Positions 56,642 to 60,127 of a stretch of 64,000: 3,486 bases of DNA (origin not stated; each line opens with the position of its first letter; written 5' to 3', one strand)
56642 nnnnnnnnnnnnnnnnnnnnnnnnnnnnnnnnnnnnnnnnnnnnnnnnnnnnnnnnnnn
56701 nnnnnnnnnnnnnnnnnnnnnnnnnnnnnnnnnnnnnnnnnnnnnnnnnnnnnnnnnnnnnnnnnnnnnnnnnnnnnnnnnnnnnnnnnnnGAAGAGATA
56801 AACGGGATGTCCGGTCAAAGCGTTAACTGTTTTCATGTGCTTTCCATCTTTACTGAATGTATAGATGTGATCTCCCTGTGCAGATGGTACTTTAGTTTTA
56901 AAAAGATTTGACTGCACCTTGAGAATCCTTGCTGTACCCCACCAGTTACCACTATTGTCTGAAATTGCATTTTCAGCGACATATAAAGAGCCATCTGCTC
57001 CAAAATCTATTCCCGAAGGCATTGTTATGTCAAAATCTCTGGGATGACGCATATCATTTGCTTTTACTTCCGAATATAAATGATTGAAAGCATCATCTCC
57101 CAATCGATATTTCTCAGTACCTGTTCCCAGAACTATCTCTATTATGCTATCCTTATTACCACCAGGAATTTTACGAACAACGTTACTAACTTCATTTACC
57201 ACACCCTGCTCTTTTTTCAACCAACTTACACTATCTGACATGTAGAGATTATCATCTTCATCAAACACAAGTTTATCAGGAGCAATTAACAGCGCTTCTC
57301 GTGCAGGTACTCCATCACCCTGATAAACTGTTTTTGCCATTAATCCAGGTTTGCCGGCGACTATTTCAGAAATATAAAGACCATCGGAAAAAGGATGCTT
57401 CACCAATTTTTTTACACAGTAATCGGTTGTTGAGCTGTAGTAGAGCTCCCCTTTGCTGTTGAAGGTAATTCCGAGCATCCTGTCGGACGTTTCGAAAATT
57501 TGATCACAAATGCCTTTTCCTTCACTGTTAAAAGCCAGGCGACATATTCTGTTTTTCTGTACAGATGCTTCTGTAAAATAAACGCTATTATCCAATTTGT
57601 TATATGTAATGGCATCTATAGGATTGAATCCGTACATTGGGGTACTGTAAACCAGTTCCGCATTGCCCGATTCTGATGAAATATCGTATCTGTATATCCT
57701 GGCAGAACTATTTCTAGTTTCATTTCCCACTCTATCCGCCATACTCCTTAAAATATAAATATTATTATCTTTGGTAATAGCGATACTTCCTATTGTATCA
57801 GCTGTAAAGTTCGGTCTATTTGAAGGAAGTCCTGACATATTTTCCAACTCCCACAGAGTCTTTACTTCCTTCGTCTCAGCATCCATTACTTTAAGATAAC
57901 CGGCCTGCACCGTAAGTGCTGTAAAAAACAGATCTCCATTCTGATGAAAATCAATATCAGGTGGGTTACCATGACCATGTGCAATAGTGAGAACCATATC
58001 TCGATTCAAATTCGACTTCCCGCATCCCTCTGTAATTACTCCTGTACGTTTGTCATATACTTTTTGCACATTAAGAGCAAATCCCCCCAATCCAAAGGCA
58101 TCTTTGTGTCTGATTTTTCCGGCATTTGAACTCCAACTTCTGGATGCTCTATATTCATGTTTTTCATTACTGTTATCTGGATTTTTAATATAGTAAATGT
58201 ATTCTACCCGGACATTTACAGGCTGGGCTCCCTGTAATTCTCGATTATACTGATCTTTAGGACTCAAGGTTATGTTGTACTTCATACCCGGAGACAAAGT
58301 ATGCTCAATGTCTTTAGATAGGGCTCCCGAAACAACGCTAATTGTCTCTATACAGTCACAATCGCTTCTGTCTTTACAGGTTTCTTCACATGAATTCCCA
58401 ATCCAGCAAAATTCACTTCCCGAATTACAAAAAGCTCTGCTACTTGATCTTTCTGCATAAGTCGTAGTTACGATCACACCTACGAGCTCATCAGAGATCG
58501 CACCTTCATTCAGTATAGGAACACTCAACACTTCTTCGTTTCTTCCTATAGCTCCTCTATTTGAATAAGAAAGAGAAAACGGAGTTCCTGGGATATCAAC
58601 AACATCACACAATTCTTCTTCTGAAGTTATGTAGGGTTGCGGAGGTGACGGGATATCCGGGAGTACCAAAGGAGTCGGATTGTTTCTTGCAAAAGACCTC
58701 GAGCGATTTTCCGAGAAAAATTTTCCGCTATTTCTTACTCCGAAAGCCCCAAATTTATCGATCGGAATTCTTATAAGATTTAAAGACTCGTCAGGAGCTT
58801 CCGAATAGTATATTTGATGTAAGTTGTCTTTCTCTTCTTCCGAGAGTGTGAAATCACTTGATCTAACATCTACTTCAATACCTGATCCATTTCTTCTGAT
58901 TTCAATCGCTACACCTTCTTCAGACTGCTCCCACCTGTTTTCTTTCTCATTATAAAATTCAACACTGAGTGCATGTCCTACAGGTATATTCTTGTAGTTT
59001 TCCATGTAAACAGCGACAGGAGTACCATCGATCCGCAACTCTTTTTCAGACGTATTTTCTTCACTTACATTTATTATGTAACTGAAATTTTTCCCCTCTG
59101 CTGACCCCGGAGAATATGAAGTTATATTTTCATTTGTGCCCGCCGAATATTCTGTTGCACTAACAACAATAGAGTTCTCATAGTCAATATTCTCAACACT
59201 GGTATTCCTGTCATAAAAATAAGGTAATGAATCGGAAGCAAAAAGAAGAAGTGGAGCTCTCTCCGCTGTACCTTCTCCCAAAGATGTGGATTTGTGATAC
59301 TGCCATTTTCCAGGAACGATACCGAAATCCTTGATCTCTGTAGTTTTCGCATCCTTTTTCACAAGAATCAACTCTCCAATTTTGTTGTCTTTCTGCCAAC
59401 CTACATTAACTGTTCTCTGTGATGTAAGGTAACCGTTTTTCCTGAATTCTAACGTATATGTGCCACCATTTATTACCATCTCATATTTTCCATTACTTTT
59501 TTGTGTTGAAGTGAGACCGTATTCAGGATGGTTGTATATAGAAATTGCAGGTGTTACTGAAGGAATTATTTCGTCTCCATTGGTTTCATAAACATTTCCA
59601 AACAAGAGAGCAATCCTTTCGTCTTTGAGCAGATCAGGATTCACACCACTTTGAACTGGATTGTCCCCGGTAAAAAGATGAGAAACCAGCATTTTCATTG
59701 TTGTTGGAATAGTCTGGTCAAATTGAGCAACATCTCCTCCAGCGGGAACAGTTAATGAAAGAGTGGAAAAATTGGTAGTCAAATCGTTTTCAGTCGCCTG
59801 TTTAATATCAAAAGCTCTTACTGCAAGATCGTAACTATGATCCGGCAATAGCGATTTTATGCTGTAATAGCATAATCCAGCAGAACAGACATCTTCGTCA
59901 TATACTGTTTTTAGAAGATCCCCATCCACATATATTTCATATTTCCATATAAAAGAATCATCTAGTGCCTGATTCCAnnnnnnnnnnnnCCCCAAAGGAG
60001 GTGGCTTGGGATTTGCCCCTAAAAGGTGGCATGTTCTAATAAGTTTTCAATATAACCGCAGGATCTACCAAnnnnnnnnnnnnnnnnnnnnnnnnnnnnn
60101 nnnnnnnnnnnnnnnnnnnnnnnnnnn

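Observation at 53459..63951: Teneurin-like giant polymorphic toxin gene apparently split by an IS200/IS605 insertion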

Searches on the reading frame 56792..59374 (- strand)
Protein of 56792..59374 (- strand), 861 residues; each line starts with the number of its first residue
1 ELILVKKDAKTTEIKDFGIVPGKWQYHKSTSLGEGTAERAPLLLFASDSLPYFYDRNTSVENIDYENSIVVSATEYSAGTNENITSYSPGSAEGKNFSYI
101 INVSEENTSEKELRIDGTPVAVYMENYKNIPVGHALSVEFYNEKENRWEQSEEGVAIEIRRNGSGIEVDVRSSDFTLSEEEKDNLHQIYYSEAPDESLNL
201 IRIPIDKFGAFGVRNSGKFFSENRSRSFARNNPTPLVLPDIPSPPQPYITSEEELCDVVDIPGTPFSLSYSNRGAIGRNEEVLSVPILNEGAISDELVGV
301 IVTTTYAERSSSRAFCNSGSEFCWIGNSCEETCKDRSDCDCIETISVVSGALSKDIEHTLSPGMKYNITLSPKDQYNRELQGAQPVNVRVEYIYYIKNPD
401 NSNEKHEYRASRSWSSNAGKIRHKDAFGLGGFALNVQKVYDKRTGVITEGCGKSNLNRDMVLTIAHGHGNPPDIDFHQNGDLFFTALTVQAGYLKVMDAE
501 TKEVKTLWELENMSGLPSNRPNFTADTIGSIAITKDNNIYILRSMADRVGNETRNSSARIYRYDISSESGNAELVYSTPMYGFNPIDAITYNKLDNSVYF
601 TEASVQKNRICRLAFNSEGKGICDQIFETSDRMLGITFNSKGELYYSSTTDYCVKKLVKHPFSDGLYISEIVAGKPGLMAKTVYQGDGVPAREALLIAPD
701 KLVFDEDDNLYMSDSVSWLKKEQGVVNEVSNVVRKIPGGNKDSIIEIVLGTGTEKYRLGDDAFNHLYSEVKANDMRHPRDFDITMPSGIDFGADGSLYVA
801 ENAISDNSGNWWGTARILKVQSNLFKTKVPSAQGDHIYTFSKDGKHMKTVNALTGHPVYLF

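Call 81: predict_structure(alignment_id=A1)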
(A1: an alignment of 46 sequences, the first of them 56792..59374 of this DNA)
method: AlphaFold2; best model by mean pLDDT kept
length: 861 residues; sequences in the alignment: 46
mean_pLDDT: 74.6   pTM: 0.58
mean pLDDT of the five models: 74.6, 74.2, 73.8, 71.9, 71.6
residues with pLDDT >= 90: 163; 70-90: 395; 50-70: 208; < 50: 95
segments of 3 or more residues with pLDDT < 50: 1-4, 80-89, 217-235, 242-253, 274-278, 326-329, 338-353, 422-427, 513-523
pLDDT, mean of each block of 10 residues (from residue 1): 60 85 88 68 92 77 73 75 45 61 77 90 86 88 84 90 73 76 86 74 93 66 38 46 44 60 79 50 83 84 86 82 54 50 45 60 87 75 77 78 75 73 51 74 69 67 71 81 72 65 64 47 57 88 67 68 78 81 67 90 85 88 91 92 93 93 84 90 76 92 93 78 56 92 90 60 58 73 88 88 69 78 70 83 80 85 79
secondary structure, 60 per line:
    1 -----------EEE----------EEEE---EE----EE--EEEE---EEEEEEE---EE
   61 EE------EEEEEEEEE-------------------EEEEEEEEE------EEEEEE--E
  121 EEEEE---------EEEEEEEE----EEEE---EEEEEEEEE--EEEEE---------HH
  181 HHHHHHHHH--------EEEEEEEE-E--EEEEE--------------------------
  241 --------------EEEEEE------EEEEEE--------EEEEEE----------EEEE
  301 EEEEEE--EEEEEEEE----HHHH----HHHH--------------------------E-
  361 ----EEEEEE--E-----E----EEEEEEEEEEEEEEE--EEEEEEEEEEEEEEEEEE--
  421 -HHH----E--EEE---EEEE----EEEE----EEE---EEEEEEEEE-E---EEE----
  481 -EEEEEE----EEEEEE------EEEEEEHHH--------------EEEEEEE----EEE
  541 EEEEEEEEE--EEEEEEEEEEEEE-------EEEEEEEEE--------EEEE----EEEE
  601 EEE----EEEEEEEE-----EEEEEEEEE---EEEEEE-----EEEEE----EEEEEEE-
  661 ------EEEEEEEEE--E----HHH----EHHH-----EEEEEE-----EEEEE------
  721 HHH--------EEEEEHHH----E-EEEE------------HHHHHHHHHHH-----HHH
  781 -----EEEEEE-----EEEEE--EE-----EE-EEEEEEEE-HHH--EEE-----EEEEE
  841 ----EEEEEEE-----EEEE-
elements in order (helices of 4 or more, strands of 3 or more residues): E12-14 E25-28 E42-45 E49-55 E59-62 E69-77 E97-105 E112-117 E120-125 E135-142 E147-150 E154-162 E165-169 H179-189 E198-205 E210-214 E255-260 E267-272 E281-286 E297-306 E309-316 H321-324 H329-332 E365-370 E384-398 E401-418 E432-434 E438-441 E446-449 E454-456 E460-468 E474-476 E482-487 E492-497 E504-509 E527-533 E538-549 E552-564 E572-580 E589-592 E597-603 E608-615 E621-629 E633-638 E644-648 E653-659 E667-675 E699-704 E710-714 E732-736 E746-749 H762-772 E786-791 E797-801 E814-821 E828-830 E836-840 E845-851 E857-860

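Call 83: fold_search(model_id=the predicted structure, library=pdb)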
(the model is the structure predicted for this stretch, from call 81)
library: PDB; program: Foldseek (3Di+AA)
matches with E <= 10: 900; with E <= 0.001: 564
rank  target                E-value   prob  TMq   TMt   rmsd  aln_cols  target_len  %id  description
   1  9ifo_A                6.4e-22  1.00  0.40  0.26   7.8       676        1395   20  Structure of Teneurin-Like Protein (TLP) (released 2026-03-11)
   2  6vhh_A                4.2e-21  1.00  0.31  0.17  15.6       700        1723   15  Human Teneurin-2 and human Latrophilin-3 binary complex (released 2020-06-03)
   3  6ske_A                5.3e-21  1.00  0.31  0.17  15.6       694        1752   15  Teneurin 2 in complex with Latrophilin 2 Lec domain (released 2020-02-12)
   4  8fia_A                1.3e-20  1.00  0.32  0.17  16.1       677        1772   15  The structure of fly Teneurin self assembly (released 2023-05-03)
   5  8r51_A                1.4e-20  1.00  0.32  0.17  15.7       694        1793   18  Mouse teneurin-3 non-compact subunit - A1B1 isoform (released 2024-05-08)
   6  7bam_A                1.5e-20  1.00  0.32  0.15  24.6       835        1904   14  human Teneurin4 WT C2 (released 2021-12-01)
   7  7ban_A                1.6e-20  1.00  0.31  0.15  27.6       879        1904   14  human Teneurin4 Mut C2 (released 2022-01-12)
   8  9g2f_A                2.5e-20  1.00  0.32  0.17  15.9       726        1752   16  Mouse Teneurin2 dimer variant A1B1 (released 2026-01-21)
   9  6fb3_A                3.2e-20  1.00  0.32  0.16  24.9       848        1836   13  Teneurin 2 Partial Extracellular Domain (released 2018-03-28)
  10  8r54_A                7.1e-20  1.00  0.32  0.15  15.7       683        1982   16  Mouse teneurin-3 non-compact subunit - A0B0 isoform (released 2024-05-08)
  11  9g42_A                9.4e-20  1.00  0.33  0.17  15.8       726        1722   15  Mouse Teneurin2 dimer variant A0B0 (released 2026-01-21)
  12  8r50_A                9.5e-19  1.00  0.32  0.16  15.8       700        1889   17  Mouse teneurin-3 compact dimer - A1B1 isoform (released 2024-05-08)
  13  6fay                  6.0e-16  1.00  0.29  0.18  16.1       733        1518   16  Teneurin3 monomer (released 2018-03-28)
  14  9g41_A                6.0e-11  1.00  0.15  0.10  30.2       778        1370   11  Mouse Teneurin2 dimer variant A0B1 (released 2026-01-21)
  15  3tc9_A                8.7e-11  1.00  0.27  0.52  15.1       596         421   12  Crystal structure of an auxiliary nutrient binding protein (BT_3476) from Bacteroides thetaiotaomicron VPI-5482 at 2.2 (released 2011-09-21)
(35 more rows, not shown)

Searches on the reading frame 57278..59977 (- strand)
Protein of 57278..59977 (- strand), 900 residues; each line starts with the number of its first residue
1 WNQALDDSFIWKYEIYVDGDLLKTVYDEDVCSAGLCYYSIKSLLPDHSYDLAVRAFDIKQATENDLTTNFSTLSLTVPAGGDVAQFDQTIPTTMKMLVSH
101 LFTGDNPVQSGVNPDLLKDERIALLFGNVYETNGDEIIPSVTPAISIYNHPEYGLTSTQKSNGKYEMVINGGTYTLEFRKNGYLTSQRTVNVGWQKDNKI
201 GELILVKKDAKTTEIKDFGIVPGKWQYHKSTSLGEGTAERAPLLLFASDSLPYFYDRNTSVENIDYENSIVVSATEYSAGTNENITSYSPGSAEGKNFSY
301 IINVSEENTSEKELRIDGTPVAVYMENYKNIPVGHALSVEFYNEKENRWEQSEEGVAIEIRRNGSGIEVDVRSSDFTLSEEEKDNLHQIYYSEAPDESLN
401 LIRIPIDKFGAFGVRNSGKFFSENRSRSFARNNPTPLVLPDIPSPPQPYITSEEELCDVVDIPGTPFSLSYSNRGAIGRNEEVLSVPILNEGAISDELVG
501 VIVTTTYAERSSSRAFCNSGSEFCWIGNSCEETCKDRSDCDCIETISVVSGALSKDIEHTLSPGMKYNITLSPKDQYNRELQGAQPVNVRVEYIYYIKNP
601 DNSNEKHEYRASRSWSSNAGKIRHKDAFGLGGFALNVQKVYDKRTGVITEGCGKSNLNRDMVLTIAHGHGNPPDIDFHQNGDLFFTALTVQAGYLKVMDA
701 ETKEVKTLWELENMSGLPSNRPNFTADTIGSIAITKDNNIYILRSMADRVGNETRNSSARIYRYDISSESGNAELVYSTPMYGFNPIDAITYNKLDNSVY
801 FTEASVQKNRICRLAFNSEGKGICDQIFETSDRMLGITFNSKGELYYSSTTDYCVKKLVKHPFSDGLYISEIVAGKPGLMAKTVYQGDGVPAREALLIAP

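Call 67: search_solved_structures(query=window:57278-59977:-, max_evalue=1, show_alignments=1)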
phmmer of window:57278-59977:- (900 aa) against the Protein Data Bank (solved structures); distinct sequences matched with E-value up to 1: 16.
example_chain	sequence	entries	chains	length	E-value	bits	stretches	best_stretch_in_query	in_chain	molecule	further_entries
9ifo_A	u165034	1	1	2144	4.3e-29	104.4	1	86-488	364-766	Teneurin-Like Protein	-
9pt5_A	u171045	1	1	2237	4.8e-29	104.2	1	86-488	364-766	Teneurin-like protein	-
6fb3_A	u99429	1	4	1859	0.00011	23.6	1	122-205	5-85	Teneurin-2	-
6vhh_A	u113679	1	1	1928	0.00019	22.8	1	104-205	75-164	Teneurin-2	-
6ska_A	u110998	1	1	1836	0.0002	22.8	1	122-205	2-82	Teneurin-2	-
6cmx_A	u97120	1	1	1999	0.0002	22.7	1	104-205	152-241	Teneurin-2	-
9g41_A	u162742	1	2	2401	0.00024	22.5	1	99-205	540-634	Teneurin transmembrane protein 2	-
9g2f_A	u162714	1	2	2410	0.00024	22.5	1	99-205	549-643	Teneurin transmembrane protein 2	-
9g2h_A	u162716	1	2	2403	0.00026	22.4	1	99-205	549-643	Teneurin transmembrane protein 2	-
9g42_A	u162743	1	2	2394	0.00026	22.4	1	99-205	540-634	Teneurin transmembrane protein 2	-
6fay_A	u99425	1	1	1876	0.0028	18.9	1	127-208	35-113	Odz3 protein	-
8r54_A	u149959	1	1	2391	0.0052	18.1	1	125-208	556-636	Teneurin-3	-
8r50_B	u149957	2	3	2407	0.0053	18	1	125-208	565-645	Teneurin-3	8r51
9igs_A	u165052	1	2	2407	0.0054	18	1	125-208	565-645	Isoform A1B1 of Teneurin-3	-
7bam_A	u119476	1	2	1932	0.077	14.2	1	125-207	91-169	Teneurin-4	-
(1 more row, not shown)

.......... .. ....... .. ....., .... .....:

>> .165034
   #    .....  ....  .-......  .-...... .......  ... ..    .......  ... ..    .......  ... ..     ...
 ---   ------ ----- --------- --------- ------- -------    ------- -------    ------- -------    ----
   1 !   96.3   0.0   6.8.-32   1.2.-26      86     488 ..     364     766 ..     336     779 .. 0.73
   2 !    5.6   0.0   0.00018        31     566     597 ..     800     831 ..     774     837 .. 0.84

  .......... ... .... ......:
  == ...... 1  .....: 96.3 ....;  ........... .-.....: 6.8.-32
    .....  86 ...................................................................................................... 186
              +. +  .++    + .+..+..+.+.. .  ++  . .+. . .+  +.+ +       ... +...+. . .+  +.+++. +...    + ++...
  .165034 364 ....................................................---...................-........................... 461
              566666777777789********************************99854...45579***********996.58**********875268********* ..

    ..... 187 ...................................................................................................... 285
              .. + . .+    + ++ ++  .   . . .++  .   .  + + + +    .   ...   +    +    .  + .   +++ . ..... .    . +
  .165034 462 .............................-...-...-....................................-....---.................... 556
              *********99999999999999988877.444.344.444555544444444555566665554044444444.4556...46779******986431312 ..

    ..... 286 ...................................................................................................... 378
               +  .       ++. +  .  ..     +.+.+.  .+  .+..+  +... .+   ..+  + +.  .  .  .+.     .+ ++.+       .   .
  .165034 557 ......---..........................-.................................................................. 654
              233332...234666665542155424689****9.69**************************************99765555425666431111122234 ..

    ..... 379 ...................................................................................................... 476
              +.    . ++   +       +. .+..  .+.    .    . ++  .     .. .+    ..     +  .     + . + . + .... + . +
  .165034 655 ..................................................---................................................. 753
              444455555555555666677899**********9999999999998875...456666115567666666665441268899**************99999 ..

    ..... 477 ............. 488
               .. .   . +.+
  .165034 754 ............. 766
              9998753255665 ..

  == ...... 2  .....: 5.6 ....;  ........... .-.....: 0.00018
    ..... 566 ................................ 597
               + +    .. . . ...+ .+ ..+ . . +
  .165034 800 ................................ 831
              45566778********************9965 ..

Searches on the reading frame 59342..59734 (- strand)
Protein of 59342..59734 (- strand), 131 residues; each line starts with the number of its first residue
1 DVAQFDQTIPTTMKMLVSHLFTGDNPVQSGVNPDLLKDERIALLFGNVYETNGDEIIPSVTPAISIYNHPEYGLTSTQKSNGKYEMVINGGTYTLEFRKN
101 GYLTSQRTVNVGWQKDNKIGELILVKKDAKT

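Call 53: search_protein_families(library=pfam, max_evalue=1, proteins=[window:59342-59734:-])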
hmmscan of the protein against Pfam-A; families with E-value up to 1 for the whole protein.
seq(131 aa): 4 families
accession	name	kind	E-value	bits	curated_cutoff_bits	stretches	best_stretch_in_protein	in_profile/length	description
PF25020.1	TTR_TEN1-4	-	2.1e-11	44.1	27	1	38-115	3-77/86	Teneurin TTR-like domain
PF13715.12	CarbopepD_reg_2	-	2.1e-05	24.9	32.2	1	46-118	3-71/88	CarboxypepD_reg-like domain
PF13620.12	CarboxypepD_reg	-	0.00023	21.9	32.3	1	72-116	28-74/82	Carboxypeptidase regulatory-like domain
PF21385.2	ACCA_BT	-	0.0025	18.1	27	1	55-99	38-82/120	Acetyl-CoA carboxylase, BT domain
